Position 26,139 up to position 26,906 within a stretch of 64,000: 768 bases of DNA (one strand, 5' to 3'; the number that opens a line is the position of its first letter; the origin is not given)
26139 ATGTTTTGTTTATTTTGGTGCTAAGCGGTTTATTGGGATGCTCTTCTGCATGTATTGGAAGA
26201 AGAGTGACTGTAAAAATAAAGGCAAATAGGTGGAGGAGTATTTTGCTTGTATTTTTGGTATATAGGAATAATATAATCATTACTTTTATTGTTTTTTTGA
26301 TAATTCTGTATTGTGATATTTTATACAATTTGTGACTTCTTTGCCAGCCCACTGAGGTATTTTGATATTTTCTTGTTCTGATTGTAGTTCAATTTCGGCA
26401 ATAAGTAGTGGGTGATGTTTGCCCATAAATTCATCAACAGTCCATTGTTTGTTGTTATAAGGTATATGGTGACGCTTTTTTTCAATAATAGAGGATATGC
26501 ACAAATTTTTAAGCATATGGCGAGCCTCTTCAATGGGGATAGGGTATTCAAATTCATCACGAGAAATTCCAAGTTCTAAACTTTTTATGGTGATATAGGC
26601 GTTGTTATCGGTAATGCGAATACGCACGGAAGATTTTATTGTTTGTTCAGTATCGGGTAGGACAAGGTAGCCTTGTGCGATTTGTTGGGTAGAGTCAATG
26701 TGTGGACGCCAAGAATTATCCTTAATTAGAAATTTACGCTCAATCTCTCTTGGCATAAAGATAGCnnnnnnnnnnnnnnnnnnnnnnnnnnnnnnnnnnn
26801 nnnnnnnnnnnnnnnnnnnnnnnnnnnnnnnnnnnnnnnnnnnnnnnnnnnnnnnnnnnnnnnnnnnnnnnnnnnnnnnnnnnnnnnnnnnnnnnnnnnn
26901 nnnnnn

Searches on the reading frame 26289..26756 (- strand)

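Call 15: search_protein_families(library=pfam, proteins=[window:26289-26756:-], max_evalue=0.001)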
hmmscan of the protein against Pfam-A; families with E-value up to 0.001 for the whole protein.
window:26289-26756:- (156 aa): 1 family
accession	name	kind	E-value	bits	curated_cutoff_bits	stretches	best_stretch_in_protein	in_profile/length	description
PF01928.26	CYTH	-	3e-16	60.2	23.2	1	3-140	2-159/179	CYTH domain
